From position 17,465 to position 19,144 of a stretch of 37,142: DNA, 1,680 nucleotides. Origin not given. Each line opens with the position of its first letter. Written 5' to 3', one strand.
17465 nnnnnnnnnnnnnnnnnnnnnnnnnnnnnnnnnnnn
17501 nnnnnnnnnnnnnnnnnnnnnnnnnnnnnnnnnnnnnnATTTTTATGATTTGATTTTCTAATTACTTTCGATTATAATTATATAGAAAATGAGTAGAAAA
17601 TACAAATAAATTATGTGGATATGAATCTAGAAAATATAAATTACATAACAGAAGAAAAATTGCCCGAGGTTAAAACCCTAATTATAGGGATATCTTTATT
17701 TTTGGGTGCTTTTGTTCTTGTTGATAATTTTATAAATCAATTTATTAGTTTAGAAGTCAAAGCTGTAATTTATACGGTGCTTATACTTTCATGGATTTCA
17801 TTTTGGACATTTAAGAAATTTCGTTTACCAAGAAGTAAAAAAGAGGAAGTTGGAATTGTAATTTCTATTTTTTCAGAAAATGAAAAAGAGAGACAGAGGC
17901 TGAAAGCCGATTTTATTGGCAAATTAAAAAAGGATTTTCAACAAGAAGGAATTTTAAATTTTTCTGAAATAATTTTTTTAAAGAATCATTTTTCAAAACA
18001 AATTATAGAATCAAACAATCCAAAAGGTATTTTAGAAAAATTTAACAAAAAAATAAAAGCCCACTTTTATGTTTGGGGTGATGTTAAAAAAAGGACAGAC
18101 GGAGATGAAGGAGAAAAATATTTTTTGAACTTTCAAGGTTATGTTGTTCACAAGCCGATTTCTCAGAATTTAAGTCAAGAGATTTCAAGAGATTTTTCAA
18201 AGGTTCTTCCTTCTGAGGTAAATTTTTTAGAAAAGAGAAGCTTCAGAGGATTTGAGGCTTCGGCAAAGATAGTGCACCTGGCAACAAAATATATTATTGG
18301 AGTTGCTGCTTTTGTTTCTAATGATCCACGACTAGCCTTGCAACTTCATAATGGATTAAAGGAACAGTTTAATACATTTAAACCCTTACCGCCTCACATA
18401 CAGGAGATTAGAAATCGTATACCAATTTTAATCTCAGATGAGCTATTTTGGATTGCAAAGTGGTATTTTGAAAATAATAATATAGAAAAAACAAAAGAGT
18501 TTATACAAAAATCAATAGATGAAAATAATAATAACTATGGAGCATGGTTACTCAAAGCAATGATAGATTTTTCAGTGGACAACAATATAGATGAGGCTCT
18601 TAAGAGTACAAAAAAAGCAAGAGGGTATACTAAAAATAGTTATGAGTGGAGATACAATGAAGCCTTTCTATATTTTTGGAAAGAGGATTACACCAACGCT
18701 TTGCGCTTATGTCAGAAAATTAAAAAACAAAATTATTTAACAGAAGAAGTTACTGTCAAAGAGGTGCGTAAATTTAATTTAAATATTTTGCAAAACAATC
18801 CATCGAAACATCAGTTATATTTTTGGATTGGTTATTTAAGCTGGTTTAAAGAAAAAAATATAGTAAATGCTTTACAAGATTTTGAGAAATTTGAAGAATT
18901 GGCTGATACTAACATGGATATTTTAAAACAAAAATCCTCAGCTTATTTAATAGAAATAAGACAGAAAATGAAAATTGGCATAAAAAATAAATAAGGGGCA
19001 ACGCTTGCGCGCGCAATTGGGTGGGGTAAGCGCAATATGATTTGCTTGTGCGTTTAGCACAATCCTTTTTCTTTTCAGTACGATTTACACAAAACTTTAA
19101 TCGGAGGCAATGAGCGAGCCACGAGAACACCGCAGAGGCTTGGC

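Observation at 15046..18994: AT-rich four-gene defence-like island (C-protein, nuclease, LexA-MTase, 2TM-TPR) inserted beside tRNA-Ser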

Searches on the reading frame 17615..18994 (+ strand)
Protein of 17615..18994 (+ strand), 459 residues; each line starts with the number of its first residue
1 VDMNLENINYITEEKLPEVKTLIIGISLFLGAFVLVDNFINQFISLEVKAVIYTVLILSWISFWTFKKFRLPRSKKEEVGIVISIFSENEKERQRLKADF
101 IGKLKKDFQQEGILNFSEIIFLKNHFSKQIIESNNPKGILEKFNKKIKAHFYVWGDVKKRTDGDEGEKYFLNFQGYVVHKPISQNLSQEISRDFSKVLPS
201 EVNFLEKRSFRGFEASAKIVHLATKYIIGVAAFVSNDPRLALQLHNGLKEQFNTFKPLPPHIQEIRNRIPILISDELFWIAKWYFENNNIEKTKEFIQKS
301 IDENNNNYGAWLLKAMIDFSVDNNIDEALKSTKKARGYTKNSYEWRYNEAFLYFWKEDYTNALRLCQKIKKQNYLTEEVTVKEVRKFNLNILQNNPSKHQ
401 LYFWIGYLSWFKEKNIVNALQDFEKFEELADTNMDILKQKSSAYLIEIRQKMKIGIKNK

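Call 4: search_protein_families(library=pfam, proteins=[window:17615-18994:+], max_evalue=0.1)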
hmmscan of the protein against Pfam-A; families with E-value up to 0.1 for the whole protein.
window:17615-18994:+ (459 aa): 10 families
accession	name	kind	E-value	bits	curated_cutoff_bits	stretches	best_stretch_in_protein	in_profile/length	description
PF12895.13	ANAPC3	-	8.8e-06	26.4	27.2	1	275-331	24-78/82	Anaphase-promoting complex, cyclosome, subunit 3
PF02500.21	DNA_pack_N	-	0.0048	17.2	25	1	368-447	120-190/278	Probable DNA packing protein, N-terminus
PF07719.23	TPR_2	-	0.0097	16.4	27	0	346-370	4-28/34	Tetratricopeptide repeat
PF14036.11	YlaH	-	0.01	16.6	27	0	14-36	28-50/76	YlaH-like protein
PF14559.12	TPR_19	-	0.017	15.9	25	0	323-373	5-55/68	Tetratricopeptide repeat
PF13174.12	TPR_6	-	0.02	15.9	26.3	0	277-302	3-28/33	Tetratricopeptide repeat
PF25063.1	ARM_TT21_C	-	0.02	15.2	35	1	280-372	101-193/209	Tetratricopeptide repeat protein 21 C-terminal ARM domain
PF00515.34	TPR_1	-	0.02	15.1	27.8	0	346-369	4-27/34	Tetratricopeptide repeat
PF23914.1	TPR_CcmH_CycH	-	0.04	14.2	42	0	355-437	5-87/158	Cytochrome c-type biogenesis protein H TPR domain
PF25060.1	ARM_TT21_2nd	-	0.04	13.8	27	0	263-318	212-266/270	Tetratricopeptide repeat protein 21 second ARM domain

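Call 5: search_protein_families(library=padloc, proteins=[window:17615-18994:+], max_evalue=0.1)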
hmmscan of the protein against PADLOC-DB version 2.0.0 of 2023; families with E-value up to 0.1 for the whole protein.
window:17615-18994:+ (459 aa): 0 families

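Call 33: find_homologous_proteins(query=window:17621-18994:+, max_evalue=0.001)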
Query window:17621-18994:+ (457 aa): 123 proteins with E <= 0.001 among 6973 candidates; the best 120 are listed.
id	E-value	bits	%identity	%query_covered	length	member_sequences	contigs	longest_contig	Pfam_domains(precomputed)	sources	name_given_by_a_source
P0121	0.0e+0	1012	100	100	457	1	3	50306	PF12895.14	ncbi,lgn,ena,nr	ncbi:MAG TPA: hypothetical protein ENI56_00665 [Candidatus Kaiserbacteria bacterium]|nr:hypothetical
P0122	8.4e-224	762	74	99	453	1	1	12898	-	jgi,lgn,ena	-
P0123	4.8e-223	759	76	98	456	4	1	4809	-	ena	-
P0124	1.3e-220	751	72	99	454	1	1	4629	-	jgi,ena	-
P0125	6.9e-220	749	72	99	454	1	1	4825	-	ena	-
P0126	4.2e-217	740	71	99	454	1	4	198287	PF07719.24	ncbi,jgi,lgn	jgi:hypothetical protein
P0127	1.1e-216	738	71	99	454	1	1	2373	PF07719.24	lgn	-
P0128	3.1e-215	733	71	99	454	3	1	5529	-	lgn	-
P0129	8.8e-215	732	71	99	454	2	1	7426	-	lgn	-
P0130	9.9e-215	732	71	100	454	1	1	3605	PF14559.13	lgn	-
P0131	2.2e-214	731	71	99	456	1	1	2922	-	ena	-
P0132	5.0e-214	730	70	99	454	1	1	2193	PF12895.14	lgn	-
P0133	5.1e-214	729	71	99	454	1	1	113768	-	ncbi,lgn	-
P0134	8.6e-214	729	70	99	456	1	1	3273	-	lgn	-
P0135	3.5e-213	727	71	99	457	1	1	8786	-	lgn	-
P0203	2.2e-163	563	56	98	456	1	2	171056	-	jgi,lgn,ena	jgi:hypothetical protein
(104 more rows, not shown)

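Call 34: find_encoding_contigs(protein=P0126, flank=6000, max_places=2)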
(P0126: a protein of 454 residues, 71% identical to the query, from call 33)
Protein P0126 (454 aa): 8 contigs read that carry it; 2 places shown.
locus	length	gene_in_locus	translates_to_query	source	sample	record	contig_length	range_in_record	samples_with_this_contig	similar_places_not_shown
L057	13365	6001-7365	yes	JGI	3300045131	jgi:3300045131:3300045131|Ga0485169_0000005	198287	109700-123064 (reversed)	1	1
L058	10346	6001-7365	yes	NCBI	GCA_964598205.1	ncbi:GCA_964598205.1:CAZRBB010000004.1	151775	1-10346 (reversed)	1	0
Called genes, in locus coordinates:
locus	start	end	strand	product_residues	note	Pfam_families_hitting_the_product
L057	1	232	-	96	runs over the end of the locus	PF01880:Desulfoferrodox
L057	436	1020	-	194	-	PF00210:Ferritin (weak), PF02915:Rubrerythrin, PF23458:DUF7130 (faint), PF21349:RUBY_RBDX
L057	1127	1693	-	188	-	PF27309:MJ0753_N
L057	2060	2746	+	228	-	PF00149:Metallophos, PF12850:Metallophos_2 (faint)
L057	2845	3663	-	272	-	PF13495:Phage_int_SAM_4, PF02899:Phage_int_SAM_1 (weak), PF00589:Phage_integrase, PF22823:MrpR_C_cat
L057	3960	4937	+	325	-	PF00145:DNA_methylase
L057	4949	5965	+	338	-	-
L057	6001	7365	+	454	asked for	PF07719:TPR_2 (faint)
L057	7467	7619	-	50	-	-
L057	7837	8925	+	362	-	PF01757:Acyl_transf_3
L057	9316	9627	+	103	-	-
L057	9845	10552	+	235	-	PF01872:RibD_C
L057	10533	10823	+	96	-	-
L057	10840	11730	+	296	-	PF02661:Fic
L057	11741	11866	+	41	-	-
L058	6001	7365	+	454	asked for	PF07719:TPR_2 (faint)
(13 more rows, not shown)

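Call 35: find_encoding_contigs(protein=P0133, flank=6000, max_places=2)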
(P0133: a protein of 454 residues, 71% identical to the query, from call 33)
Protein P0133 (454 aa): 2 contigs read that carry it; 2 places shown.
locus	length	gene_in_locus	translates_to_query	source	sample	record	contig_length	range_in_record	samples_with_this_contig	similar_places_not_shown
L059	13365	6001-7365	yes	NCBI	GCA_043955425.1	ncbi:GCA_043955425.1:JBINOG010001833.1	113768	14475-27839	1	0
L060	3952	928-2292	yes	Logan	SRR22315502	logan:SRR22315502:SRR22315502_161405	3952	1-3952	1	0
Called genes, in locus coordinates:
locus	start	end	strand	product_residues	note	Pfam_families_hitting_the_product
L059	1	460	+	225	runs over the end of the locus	PF02463:SMC_N (faint), PF00005:ABC_tran, PF13401:AAA_22 (faint), PF13304:AAA_21 (weak)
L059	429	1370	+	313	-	PF18075:FtsX_ECD, PF02687:FtsX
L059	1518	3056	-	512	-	PF00239:Resolvase, PF07508:Recombinase, PF13408:Zn_ribbon_recom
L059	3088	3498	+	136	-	PF14279:HNH_5 (faint), PF01844:HNH (faint)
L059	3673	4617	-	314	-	PF23343:REP_ORF2-G2P, PF20199:RepSA (faint)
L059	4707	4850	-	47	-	-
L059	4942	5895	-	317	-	-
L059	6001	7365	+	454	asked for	-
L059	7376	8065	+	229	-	PF00106:adh_short, PF23441:SDR (weak), PF13561:adh_short_C2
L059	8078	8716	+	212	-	PF00657:Lipase_GDSL, PF13472:Lipase_GDSL_2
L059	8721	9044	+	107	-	-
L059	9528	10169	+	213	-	-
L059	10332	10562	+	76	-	PF03118:RNA_pol_A_CTD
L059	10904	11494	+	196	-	-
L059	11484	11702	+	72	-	-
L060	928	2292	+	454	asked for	-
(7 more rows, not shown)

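Call 36: find_encoding_contigs(protein=P0203, flank=6000, max_places=2)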
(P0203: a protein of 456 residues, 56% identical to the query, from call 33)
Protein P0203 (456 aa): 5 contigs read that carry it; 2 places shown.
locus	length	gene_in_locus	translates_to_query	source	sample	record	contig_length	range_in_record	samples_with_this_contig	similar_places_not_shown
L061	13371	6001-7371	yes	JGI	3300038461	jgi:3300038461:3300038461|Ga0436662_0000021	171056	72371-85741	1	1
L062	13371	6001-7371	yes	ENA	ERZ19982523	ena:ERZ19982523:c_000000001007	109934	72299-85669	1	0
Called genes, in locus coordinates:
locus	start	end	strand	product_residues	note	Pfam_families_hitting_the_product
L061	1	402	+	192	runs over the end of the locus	PF22769:DCD, PF00692:dUTPase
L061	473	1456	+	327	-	PF00303:Thymidylat_synt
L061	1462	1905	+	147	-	PF00583:Acetyltransf_1, PF13673:Acetyltransf_10 (weak), PF13508:Acetyltransf_7 (weak)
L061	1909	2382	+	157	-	PF00186:DHFR_1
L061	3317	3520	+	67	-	-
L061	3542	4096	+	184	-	PF13671:AAA_33 (faint), PF13207:AAA_17, PF13238:AAA_18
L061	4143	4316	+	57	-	-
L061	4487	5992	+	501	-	PF02934:GatB_N, PF02637:GatB_Yqey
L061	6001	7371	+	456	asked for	-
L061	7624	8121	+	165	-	-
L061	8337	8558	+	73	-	-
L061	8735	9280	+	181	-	PF02600:DsbB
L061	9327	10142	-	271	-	-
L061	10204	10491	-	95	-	-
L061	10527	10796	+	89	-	-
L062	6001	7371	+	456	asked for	-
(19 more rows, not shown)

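Call 70: search_protein_families(library=phrogs, proteins=[window:17621-18994:+], max_evalue=0.01)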
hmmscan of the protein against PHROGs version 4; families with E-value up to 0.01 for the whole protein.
window:17621-18994:+ (457 aa): 0 families

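Call 71: search_protein_families(library=ncbifam, proteins=[window:17621-18994:+], max_evalue=0.01)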
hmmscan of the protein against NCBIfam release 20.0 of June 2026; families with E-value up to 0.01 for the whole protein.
window:17621-18994:+ (457 aa): 1 family
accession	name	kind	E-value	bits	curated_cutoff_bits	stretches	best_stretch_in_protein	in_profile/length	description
TIGR02917.1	PEP_TPR_lipo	equivalog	3.7e-06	25.1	312.2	1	279-362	166-248/899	XrtA/PEP-CTERM system TPR-repeat protein PrsT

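Call 74: predict_structure(alignment_id=A2)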
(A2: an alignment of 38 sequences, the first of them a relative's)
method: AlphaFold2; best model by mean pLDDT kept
length: 457 residues; sequences in the alignment: 38
mean_pLDDT: 90.4   pTM: 0.82
mean pLDDT of the five models: 90.4, 89.5, 89.1, 88.0, 87.6
residues with pLDDT >= 90: 305; 70-90: 135; 50-70: 14; < 50: 3
segments of 3 or more residues with pLDDT < 50: 455-457
pLDDT, mean of each block of 10 residues (from residue 1): 64 79 88 85 88 92 88 91 84 80 93 93 90 93 94 87 82 88 88 89 86 91 95 94 94 85 92 97 96 98 96 95 96 89 96 97 96 92 95 95 98 96 96 96 94 57
secondary structure, 60 per line:
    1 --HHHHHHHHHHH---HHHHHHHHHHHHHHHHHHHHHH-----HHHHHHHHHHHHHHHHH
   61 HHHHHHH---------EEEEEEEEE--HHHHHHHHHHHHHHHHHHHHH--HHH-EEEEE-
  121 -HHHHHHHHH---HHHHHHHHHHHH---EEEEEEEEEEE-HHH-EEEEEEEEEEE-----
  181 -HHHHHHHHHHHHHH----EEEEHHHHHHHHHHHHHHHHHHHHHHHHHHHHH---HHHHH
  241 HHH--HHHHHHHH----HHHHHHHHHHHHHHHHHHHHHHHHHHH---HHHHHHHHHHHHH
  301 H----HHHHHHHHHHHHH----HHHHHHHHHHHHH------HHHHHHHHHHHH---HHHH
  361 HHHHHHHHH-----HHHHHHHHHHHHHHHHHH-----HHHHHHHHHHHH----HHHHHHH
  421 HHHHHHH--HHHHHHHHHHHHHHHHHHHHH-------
elements in order: H3-13 H17-38 H44-67 E77-85 H88-108 E115-119 H122-130 H134-145 E149-159 E165-175 H182-195 E200-203 H204-232 H236-243 H246-253 H258-284 H288-301 H306-318 H323-335 H342-353 H357-369 H375-392 H398-409 H414-427 H430-450

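Call 76: fold_search(model_id=the predicted structure, library=pdb)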
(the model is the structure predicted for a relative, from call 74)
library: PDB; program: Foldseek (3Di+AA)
matches with E <= 10: 1233; with E <= 0.001: 5
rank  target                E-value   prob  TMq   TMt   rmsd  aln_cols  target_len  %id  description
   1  9qhc_A                1.8e-04  1.00  0.24  0.36  13.7       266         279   16  Crystal structure of 8-repeat CTPR protein with eliminated coordination sites (released 2025-10-22)
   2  8chy                  2.4e-04  1.00  0.25  0.37  11.8       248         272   17  Crystal structure of an 8-repeat consensus TPR superhelix with Zinc. (released 2024-02-21)
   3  9qhb                  2.6e-04  1.00  0.23  0.36  14.3       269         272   16  Crystal structure of 16-repeat CTPR protein with eliminated coordination sites (released 2025-10-22)
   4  9qhc_B                5.3e-04  1.00  0.25  0.38  13.9       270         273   16  Crystal structure of 8-repeat CTPR protein with eliminated coordination sites (released 2025-10-22)
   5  4buj_F                9.3e-04  1.00  0.27  0.11  13.7       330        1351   14  Crystal structure of the S. cerevisiae Ski2-3-8 complex (released 2013-08-28)
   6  8dth_B                1.4e-03  1.00  0.32  0.21  10.6       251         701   14  Cryo-EM structure of Arabidopsis SPY alternative conformation 2 (released 2023-03-08)
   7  1w3b_B                1.6e-03  1.00  0.24  0.29  13.1       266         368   13  The superhelical TPR domain of O-linked GlcNAc transferase reveals structural similarities to importin alpha. (released 2004-09-09)
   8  5udi_A                2.1e-03  1.00  0.30  0.30  10.7       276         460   16  IFIT1 monomeric mutant (L457E/L464E) with m7Gppp-AAAA (syn and anti conformations of cap) (released 2017-03-01)
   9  9pkq_A                2.4e-03  1.00  0.27  0.26  19.2       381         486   12  Structure of the cytoplasmic domain of unliganded human Tom70, open and closed conformations (released 2026-03-18)
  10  9pkq_B                2.7e-03  1.00  0.27  0.26  19.0       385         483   12  Structure of the cytoplasmic domain of unliganded human Tom70, open and closed conformations (released 2026-03-18)
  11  4g1t_A                2.7e-03  1.00  0.26  0.27  18.4       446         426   13  Crystal structure of interferon-stimulated gene 54 (released 2012-08-15)
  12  4buj_B                2.8e-03  1.00  0.26  0.10  13.9       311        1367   12  Crystal structure of the S. cerevisiae Ski2-3-8 complex (released 2013-08-28)
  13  5w5i_C                3.0e-03  1.00  0.25  0.26  13.9       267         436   15  Human IFIT1 dimer with PPP-AAAA (released 2017-06-28)
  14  7ntf_B                3.1e-03  1.00  0.21  0.13  14.4       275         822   15  Cryo-EM structure of unliganded O-GlcNAc transferase (released 2021-11-17)
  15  9rtt_Q                3.2e-03  1.00  0.24  0.14  16.6       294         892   12  Activated Elongation Complex with IWS1 and ELOF1 (released 2025-09-03)
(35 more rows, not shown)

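Call 97: fold_search(model_id=the predicted structure, library=viral)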
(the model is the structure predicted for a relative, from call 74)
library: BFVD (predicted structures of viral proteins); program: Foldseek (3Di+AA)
matches with E <= 10: 399; with E <= 0.001: 1
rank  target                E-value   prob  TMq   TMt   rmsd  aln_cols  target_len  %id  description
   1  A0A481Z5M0            6.3e-04  1.00  0.29  0.28  16.3       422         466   12  Glycosyl transferase family 2 [Pithovirus LCPAC202]
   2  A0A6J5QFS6            2.2e-03  1.00  0.28  0.24  18.2       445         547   10  Glycosyltransferase 2-like [uncultured Caudovirales phage]
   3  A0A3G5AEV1            2.4e-03  1.00  0.26  0.24  12.4       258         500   12  Uncharacterized protein [Hyperionvirus sp.]
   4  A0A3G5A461            3.1e-03  0.99  0.19  0.19  18.0       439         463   10  RING-type domain-containing protein [Harvfovirus sp.]
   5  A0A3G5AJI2            3.3e-03  0.99  0.24  0.23  18.8       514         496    8  Glycosyltransferase [Solivirus sp.]
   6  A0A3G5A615            3.5e-03  1.00  0.24  0.27  13.3       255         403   15  Sel1 repeat family protein [Hyperionvirus sp.]
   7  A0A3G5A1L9            3.6e-03  1.00  0.23  0.27  15.8       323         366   12  Tetratricopeptide repeat protein [Harvfovirus sp.]
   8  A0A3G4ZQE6            4.3e-03  1.00  0.19  0.19  15.4       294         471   14  TPR repeat protein [Barrevirus sp.]
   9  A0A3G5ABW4            4.3e-03  0.98  0.17  0.20  16.8       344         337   14  Uncharacterized protein [Hyperionvirus sp.]
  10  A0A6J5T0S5            5.1e-03  0.98  0.22  0.14  18.6       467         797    8  Glycosyltransferase, DXD sugar-binding motif [uncultured Caudovirales phage]
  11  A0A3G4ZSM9            6.4e-03  1.00  0.24  0.33  15.3       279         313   11  Uncharacterized protein [Edafosvirus sp.]
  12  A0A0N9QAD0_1          6.9e-03  0.99  0.28  0.17  17.3       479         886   12  Multiple type acyltransferase domains containing protein [Chrysochromulina ericina virus CeV-01B]
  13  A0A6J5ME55            6.9e-03  0.98  0.22  0.18  19.4       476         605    9  Glycosyltransferase, DXD sugar-binding motif [uncultured Caudovirales phage]
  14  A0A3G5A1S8            7.5e-03  1.00  0.24  0.29  14.3       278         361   11  Sel1 repeat family protein [Harvfovirus sp.]
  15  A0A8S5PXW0            7.9e-03  0.97  0.23  0.25  18.3       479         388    9  Glycosyltransferase [Myoviridae sp. ctgsk7]
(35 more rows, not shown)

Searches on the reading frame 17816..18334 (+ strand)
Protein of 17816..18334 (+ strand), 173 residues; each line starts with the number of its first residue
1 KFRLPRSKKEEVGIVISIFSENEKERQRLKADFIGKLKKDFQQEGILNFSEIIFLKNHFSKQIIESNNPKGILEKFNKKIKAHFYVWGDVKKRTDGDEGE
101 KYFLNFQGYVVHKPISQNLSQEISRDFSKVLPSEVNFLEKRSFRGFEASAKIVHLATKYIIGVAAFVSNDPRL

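Call 87: predict_structure(alignment_id=A3)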
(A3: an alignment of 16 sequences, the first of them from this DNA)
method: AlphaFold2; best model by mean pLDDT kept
length: 173 residues; sequences in the alignment: 16
mean_pLDDT: 57.8   pTM: 0.45
mean pLDDT of the five models: 57.8, 55.0, 52.2, 49.4, 47.5
residues with pLDDT >= 90: 0; 70-90: 13; 50-70: 137; < 50: 23
segments of 3 or more residues with pLDDT < 50: 1-5, 48-51, 100-102, 171-173
pLDDT, mean of each block of 10 residues (from residue 1): 47 56 70 67 56 55 69 66 51 52 53 60 63 53 55 61 54 45
secondary structure, 60 per line:
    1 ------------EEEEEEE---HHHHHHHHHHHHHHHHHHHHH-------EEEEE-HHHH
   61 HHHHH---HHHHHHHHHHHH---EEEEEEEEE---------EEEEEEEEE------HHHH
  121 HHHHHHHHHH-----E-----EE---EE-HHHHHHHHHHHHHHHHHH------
elements in order: E13-19 H23-43 E51-55 H57-65 H69-80 E84-92 E102-110 H117-130 H150-167
